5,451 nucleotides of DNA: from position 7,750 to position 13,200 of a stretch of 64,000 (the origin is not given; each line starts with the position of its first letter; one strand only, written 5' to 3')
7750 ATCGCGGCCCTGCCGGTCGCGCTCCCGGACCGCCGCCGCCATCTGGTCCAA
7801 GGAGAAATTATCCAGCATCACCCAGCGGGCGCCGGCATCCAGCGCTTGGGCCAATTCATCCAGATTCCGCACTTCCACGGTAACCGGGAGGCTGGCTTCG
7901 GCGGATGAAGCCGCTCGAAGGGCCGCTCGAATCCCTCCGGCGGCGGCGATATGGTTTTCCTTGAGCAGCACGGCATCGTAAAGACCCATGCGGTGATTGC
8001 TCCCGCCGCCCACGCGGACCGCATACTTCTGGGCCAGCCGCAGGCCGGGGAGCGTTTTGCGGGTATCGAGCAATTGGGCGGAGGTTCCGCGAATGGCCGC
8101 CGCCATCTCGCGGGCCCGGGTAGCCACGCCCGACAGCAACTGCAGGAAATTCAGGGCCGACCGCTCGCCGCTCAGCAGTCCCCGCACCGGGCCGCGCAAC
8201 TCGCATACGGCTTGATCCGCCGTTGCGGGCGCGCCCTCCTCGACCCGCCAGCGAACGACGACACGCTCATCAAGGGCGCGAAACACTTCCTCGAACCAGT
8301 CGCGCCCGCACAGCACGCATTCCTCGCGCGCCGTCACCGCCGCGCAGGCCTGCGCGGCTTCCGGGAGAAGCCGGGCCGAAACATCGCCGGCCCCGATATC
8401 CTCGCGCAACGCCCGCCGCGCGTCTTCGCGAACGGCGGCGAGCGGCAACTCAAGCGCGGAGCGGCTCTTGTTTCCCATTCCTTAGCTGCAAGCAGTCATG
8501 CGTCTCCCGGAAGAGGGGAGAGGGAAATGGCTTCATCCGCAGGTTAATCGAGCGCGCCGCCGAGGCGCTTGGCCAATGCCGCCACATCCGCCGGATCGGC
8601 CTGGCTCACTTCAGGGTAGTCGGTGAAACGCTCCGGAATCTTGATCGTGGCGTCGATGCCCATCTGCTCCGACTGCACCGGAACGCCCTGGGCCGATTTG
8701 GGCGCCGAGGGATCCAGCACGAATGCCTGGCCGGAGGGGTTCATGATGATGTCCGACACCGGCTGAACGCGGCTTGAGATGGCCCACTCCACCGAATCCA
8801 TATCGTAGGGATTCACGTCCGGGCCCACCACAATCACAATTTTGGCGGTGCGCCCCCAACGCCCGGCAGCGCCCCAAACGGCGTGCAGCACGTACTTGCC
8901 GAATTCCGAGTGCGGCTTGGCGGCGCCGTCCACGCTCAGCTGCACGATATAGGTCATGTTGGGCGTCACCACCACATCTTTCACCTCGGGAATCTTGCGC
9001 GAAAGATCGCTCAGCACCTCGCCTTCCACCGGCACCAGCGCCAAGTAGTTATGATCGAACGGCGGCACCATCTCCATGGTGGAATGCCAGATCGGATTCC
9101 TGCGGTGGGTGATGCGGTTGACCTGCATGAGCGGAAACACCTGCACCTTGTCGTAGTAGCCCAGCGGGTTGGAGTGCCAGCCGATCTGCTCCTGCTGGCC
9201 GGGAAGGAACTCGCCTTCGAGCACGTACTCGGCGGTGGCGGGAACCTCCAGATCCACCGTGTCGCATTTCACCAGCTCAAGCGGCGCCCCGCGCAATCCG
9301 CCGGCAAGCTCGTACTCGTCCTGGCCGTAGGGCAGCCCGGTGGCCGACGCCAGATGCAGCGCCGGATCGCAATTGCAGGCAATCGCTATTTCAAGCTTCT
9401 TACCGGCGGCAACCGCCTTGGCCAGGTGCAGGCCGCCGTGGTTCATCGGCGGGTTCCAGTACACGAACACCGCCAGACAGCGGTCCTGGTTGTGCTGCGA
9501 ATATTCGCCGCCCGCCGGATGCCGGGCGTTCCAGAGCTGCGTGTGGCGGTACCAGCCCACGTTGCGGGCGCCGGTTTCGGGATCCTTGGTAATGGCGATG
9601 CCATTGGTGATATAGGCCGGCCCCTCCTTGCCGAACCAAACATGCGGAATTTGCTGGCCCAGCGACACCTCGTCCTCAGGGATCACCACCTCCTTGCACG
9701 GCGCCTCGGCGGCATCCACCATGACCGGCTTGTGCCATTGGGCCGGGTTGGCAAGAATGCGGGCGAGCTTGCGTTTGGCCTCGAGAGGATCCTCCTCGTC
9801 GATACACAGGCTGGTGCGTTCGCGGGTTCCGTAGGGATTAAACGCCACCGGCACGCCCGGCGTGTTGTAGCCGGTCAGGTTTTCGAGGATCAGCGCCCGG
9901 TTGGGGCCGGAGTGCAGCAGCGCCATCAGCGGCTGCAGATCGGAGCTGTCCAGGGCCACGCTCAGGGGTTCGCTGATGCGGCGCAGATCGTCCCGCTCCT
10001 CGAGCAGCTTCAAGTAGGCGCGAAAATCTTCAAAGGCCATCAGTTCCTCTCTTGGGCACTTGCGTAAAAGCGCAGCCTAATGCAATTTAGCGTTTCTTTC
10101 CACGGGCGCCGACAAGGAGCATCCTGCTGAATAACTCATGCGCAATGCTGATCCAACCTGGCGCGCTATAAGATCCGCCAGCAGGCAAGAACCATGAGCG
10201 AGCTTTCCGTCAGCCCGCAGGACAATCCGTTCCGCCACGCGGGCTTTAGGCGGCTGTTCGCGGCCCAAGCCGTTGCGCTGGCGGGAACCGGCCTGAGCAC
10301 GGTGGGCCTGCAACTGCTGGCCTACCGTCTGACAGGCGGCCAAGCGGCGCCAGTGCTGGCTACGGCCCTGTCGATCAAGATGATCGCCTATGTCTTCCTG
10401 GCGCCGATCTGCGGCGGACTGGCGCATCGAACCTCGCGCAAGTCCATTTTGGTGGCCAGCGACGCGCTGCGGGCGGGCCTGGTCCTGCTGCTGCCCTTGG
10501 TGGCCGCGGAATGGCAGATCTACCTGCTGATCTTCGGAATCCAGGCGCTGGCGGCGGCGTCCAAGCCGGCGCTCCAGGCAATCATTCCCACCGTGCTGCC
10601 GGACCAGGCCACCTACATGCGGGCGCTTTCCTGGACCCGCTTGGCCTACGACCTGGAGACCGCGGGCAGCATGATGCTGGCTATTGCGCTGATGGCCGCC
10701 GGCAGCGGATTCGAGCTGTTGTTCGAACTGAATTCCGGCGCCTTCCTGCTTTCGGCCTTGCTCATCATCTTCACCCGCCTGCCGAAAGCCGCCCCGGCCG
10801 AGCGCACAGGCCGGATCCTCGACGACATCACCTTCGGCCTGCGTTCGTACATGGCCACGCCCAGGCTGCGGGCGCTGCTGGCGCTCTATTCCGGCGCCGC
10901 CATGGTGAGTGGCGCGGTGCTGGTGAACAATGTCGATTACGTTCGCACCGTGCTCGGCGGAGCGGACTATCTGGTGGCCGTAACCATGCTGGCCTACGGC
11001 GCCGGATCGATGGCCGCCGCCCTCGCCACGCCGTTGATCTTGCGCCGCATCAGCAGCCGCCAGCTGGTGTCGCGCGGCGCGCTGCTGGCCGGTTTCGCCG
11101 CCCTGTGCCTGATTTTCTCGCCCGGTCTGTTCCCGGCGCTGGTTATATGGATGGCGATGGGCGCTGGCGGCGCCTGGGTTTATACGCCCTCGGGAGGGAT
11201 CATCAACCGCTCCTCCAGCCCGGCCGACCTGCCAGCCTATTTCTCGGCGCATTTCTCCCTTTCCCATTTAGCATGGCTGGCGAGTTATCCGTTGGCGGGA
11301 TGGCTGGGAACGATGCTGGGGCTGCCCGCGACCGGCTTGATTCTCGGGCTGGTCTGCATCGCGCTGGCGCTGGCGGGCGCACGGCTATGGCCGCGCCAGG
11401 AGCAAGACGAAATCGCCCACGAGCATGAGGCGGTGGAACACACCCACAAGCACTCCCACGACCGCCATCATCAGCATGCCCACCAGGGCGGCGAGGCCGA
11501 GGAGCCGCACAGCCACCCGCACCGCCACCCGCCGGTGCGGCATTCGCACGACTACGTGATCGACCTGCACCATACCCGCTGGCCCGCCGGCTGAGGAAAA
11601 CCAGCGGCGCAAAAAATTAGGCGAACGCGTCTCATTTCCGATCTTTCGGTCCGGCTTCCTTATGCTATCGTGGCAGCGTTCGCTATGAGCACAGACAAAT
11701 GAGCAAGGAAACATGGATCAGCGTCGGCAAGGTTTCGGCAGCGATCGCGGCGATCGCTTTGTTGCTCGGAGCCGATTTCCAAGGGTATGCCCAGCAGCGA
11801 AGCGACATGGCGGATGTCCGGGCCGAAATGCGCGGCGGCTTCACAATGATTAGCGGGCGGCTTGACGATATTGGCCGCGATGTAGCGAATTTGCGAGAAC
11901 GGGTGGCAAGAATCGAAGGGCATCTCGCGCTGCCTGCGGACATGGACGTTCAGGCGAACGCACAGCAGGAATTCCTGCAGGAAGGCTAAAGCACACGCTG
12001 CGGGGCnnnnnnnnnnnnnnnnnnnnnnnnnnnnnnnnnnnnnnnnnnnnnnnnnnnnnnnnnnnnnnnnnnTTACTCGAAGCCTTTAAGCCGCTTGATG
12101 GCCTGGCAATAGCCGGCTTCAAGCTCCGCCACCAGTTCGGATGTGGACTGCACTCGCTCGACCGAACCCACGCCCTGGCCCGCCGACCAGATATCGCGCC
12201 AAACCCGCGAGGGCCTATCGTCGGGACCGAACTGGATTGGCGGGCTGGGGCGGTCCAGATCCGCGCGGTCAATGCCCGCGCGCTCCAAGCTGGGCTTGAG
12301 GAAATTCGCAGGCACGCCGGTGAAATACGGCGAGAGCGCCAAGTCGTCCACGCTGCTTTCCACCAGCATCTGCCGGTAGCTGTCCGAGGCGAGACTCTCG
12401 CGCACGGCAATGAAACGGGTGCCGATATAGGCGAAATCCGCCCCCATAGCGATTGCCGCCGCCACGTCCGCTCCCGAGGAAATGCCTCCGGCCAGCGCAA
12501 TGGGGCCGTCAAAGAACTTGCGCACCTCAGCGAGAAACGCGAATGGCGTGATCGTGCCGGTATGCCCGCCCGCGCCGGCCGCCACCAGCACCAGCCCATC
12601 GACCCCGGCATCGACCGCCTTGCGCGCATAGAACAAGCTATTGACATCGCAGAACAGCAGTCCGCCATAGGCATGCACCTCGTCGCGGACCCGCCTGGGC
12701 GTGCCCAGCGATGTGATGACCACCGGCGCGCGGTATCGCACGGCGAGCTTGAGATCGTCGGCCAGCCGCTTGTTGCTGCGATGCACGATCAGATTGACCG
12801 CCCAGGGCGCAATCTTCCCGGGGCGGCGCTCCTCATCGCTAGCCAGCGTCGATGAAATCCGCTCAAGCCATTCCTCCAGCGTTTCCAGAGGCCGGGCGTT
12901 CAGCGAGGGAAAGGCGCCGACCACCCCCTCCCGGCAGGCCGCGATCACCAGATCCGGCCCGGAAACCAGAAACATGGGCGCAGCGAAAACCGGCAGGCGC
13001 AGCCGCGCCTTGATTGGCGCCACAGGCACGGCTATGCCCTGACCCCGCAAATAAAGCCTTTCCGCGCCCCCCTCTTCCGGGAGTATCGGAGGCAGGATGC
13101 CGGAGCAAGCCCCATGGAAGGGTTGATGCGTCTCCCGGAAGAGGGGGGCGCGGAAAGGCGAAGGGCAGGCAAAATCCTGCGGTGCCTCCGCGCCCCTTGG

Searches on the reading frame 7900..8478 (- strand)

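Call 74: search_protein_families(library=pfam, proteins=[window:7900-8478:-])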
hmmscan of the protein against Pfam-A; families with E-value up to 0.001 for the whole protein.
window:7900-8478:- (193 aa): 2 families
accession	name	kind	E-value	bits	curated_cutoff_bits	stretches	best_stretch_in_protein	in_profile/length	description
PF01729.25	QRPTase_C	-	8.4e-28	97.6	23.1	1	118-191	1-74/169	Quinolinate phosphoribosyl transferase, C-terminal domain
PF02749.22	QRPTase_N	-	1.6e-18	67.1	27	1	35-116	5-82/82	Quinolinate phosphoribosyl transferase, N-terminal domain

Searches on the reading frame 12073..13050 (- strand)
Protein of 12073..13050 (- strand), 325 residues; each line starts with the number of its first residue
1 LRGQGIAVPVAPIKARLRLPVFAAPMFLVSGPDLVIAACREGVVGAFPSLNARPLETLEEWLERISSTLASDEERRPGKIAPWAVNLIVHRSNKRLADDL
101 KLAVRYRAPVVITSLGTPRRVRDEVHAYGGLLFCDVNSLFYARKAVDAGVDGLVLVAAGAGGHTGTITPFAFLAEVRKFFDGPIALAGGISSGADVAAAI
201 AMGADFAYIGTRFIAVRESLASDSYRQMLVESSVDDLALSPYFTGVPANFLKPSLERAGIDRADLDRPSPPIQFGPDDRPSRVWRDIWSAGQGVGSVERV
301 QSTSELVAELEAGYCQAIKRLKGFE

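Call 23: search_protein_families(library=pfam, proteins=[window:12073-13050:-])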
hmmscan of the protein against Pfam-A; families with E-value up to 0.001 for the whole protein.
window:12073-13050:- (325 aa): 5 families
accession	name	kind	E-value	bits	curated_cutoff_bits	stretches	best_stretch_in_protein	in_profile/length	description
PF03060.21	NMO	-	7.2e-27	95.1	28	1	92-250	94-262/331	Nitronate monooxygenase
PF01070.24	FMN_dh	-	4e-11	43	24.9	1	142-214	232-306/350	FMN-dependent dehydrogenase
PF00478.31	IMPDH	-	6.4e-06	25.8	25.6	0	166-221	192-247/345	IMP dehydrogenase / GMP reductase domain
PF01645.23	Glu_synthase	-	0.00015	21.5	20.4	1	184-213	278-307/369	Conserved region in glutamate synthase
PF00977.27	His_biosynth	-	0.00066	19.6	23.6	1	141-215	34-107/228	Histidine biosynthesis protein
